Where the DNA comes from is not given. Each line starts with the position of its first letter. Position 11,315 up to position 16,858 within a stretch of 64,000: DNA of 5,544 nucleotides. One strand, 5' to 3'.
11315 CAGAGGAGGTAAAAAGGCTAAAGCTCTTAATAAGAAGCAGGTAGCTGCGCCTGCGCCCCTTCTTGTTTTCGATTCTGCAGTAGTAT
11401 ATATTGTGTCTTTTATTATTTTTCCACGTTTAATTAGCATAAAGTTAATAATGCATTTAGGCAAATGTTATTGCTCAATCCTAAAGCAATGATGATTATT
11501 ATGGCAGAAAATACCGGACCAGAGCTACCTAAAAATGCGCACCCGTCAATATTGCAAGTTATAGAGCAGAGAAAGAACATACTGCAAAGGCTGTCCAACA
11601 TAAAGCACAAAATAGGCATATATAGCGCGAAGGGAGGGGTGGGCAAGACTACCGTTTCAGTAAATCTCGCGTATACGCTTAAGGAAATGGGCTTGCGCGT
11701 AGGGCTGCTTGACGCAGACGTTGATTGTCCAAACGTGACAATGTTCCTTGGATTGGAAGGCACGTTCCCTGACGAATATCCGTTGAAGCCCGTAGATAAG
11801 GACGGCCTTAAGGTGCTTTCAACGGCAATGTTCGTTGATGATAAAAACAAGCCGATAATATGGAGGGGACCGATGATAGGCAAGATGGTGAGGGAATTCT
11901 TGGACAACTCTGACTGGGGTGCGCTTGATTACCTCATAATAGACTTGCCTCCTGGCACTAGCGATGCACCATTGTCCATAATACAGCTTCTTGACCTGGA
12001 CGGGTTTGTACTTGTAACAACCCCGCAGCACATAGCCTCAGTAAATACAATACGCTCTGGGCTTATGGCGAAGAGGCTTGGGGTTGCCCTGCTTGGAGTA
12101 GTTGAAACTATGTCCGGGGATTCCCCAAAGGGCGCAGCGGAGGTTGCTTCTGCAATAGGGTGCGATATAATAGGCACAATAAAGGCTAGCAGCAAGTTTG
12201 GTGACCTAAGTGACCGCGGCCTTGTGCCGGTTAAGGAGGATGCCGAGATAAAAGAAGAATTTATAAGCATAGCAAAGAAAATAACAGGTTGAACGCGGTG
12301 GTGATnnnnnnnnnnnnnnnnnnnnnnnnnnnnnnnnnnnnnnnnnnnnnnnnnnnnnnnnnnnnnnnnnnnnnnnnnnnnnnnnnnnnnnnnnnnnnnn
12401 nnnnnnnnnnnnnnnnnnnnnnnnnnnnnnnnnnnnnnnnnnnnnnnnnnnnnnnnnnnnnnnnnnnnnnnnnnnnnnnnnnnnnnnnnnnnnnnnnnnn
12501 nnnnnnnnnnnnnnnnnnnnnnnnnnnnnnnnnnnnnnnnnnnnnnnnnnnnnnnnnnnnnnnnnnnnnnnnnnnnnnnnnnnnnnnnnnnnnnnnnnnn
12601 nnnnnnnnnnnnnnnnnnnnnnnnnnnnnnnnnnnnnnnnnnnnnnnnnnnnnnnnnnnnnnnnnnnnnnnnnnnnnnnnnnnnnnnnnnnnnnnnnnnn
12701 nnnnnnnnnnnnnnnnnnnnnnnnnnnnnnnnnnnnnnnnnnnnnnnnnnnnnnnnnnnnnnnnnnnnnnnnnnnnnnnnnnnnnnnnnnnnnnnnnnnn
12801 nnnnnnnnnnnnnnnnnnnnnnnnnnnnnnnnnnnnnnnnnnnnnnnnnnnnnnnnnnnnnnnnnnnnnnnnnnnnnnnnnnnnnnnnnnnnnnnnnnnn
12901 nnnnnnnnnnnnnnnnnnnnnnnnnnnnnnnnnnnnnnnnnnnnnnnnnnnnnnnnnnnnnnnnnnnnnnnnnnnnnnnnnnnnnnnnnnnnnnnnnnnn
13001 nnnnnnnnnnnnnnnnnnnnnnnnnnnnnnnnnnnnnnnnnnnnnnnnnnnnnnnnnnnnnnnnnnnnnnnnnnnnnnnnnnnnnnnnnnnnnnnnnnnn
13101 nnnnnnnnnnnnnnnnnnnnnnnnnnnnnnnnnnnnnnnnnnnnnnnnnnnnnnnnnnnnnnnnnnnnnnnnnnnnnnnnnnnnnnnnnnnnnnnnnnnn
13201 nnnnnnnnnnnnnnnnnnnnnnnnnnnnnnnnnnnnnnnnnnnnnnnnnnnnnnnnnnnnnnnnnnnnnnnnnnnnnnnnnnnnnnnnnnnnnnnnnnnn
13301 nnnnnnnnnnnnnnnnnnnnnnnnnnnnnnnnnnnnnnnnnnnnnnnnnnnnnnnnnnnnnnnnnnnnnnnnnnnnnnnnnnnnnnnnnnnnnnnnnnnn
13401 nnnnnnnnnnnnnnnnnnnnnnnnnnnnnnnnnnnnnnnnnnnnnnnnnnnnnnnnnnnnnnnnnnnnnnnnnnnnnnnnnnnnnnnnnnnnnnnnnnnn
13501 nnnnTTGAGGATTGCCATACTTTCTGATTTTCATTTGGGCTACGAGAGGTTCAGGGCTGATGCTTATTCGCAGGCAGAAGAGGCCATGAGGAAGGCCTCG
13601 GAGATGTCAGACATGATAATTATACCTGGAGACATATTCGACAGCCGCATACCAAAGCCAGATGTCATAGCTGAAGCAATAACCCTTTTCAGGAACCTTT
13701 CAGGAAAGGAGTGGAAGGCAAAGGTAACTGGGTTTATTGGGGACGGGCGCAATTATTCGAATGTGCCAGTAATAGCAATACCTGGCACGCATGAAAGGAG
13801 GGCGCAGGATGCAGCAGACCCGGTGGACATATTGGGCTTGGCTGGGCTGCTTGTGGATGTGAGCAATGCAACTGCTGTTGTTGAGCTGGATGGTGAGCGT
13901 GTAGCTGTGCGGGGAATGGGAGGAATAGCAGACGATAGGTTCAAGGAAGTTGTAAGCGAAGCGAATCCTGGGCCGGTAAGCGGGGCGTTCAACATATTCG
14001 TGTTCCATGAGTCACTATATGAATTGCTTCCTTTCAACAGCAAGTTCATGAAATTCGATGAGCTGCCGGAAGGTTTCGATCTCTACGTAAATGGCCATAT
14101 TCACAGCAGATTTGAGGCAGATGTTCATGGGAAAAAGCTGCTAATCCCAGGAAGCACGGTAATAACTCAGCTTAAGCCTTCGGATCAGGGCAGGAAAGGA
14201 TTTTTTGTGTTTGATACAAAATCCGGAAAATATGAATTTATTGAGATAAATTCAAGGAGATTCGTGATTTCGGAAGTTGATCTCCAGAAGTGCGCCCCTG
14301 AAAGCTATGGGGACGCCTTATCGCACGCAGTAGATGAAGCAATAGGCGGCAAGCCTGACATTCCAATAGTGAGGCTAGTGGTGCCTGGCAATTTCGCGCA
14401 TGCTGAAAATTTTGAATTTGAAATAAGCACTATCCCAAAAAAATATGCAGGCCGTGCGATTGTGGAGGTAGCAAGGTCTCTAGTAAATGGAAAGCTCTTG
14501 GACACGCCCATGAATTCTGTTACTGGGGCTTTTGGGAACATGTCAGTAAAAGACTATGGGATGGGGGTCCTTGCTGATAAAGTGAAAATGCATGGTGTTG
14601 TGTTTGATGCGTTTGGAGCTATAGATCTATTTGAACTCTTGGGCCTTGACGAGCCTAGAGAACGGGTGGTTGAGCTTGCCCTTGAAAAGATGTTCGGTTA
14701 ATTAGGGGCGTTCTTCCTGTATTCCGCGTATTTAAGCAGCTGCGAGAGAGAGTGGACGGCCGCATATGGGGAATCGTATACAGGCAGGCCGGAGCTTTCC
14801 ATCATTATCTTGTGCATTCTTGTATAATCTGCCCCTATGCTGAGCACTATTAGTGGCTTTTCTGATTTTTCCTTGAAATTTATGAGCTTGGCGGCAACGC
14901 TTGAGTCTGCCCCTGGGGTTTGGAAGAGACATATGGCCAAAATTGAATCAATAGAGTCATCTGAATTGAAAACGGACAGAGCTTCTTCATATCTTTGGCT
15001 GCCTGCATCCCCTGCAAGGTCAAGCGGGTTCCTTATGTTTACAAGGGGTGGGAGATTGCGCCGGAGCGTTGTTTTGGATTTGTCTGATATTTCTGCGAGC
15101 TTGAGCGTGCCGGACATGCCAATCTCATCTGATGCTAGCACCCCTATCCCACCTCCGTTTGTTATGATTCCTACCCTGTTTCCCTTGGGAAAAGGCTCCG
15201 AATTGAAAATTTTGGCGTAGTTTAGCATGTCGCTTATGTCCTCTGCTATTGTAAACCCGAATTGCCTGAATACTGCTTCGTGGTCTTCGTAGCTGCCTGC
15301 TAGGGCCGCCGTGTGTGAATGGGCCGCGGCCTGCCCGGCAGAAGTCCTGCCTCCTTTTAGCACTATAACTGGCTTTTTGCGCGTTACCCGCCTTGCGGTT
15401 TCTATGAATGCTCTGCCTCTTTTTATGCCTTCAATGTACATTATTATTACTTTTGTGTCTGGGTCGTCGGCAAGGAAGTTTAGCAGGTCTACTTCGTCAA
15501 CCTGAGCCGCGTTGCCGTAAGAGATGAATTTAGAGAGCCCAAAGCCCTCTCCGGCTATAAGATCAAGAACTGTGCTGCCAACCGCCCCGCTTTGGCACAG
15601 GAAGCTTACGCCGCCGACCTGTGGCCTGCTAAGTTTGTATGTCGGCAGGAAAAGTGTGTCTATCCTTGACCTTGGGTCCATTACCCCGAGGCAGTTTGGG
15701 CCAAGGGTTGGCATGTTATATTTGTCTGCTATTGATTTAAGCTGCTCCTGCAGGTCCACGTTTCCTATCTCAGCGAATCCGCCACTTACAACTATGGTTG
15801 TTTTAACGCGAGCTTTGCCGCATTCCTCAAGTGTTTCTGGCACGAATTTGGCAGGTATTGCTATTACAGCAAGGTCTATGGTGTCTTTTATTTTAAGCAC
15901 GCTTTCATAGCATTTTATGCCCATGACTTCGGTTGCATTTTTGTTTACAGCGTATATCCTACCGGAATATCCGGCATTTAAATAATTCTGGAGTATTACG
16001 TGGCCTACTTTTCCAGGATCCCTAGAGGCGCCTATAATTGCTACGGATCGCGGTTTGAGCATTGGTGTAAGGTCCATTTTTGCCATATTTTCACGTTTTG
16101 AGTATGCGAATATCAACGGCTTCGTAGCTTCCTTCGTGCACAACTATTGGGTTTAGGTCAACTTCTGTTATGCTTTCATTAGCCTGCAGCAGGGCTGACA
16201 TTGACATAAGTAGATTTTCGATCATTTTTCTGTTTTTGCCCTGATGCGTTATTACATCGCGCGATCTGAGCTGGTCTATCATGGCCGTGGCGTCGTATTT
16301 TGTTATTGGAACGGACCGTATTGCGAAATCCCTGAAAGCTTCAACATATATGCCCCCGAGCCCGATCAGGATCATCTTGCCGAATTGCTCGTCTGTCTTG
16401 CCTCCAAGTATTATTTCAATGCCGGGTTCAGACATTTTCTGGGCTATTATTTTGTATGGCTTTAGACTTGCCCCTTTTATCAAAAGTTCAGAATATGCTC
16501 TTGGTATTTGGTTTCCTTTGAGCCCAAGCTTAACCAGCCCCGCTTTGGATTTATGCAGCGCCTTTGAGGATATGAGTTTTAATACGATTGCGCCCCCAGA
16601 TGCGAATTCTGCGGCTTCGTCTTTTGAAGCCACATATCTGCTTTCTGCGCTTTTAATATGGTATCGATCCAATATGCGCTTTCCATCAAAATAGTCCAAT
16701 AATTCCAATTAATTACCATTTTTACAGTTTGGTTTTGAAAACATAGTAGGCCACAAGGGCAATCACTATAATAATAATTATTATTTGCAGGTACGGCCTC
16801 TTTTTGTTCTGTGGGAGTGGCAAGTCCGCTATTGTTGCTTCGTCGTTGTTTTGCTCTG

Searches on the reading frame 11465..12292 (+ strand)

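Call 22: search_protein_families(library=pfam, proteins=[window:11465-12292:+], max_evalue=0.001)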
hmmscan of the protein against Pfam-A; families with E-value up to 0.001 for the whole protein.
window:11465-12292:+ (275 aa): 6 families
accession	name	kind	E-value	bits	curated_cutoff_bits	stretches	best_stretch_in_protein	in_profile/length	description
PF10609.15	ParA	-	1.8e-65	221.2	27.1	1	45-273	1-245/246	NUBPL iron-transfer P-loop NTPase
PF01656.29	CbiA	-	1.5e-14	54.5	25.4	1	51-255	2-124/125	CobQ/CobB/MinD/ParA nucleotide binding domain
PF13614.12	AAA_31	-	3.9e-11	43.6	27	1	49-97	3-50/177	AAA domain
PF00142.24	Fer4_NifH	-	1.4e-05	25.1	25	0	49-85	2-37/271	4Fe-4S iron sulfur cluster binding proteins, NifH/frxC family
PF09140.17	MipZ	-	7.6e-05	22.6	20.7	1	51-95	4-48/262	ATPase MipZ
PF02374.21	ArsA_ATPase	-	0.00018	21.2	24.3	1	52-85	5-38/305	Anion-transporting ATPase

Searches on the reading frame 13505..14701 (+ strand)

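Call 22: search_protein_families(library=pfam, proteins=[window:13505-14701:+], max_evalue=0.001)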
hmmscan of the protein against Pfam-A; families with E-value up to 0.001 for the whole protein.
window:13505-14701:+ (398 aa): 2 families
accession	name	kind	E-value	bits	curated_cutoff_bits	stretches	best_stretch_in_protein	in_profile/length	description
PF00149.33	Metallophos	-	9.6e-10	39.6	21.5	1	1-201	1-190/191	Calcineurin-like phosphoesterase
PF12850.12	Metallophos_2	-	6.5e-09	36.4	27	0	1-61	1-48/154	Calcineurin-like phosphoesterase superfamily domain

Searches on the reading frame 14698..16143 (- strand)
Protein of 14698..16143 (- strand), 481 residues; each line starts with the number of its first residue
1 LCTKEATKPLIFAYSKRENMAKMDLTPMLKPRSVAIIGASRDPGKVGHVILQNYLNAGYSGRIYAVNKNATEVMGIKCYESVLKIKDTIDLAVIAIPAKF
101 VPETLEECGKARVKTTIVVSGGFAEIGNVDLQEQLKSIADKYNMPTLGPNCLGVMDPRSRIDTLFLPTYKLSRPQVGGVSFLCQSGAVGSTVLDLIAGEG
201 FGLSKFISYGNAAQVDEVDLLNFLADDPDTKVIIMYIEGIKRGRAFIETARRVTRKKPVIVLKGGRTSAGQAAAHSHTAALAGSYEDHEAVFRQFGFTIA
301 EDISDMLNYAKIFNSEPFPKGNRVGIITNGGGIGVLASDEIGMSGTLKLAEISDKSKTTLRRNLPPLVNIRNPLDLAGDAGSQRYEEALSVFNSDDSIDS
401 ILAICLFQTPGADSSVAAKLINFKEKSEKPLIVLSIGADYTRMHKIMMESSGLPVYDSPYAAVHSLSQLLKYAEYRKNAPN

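Call 22: search_protein_families(library=pfam, proteins=[window:14698-16143:-], max_evalue=0.001)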
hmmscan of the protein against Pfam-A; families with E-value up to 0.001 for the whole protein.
window:14698-16143:- (481 aa): 5 families
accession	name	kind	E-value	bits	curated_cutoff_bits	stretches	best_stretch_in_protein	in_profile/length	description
PF13607.11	Succ_CoA_lig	-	4.7e-52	175.8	27.4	1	177-313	2-138/138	Succinyl-CoA ligase like flavodoxin domain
PF13380.12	CoA_binding_2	-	2.5e-24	86.4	22.8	1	32-155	1-114/116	CoA binding domain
PF02629.25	CoA_binding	-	1.2e-15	58.4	22.3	1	30-120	2-95/97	CoA binding domain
PF19045.5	Ligase_CoA_2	-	6.4e-07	30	23.7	1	324-402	1-78/162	Ligase-CoA domain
PF00549.24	Ligase_CoA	-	3.3e-05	24.5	24.5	0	184-281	3-107/128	CoA-ligase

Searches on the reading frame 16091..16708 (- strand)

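Call 22: search_protein_families(library=pfam, proteins=[window:16091-16708:-], max_evalue=0.001)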
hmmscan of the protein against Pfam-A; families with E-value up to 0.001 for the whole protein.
window:16091-16708:- (205 aa): 1 family
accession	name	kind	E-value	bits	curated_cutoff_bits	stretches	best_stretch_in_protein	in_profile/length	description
PF13549.11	ATP-grasp_5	-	2.3e-44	151.9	27.6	1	3-202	9-219/221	ATP-grasp domain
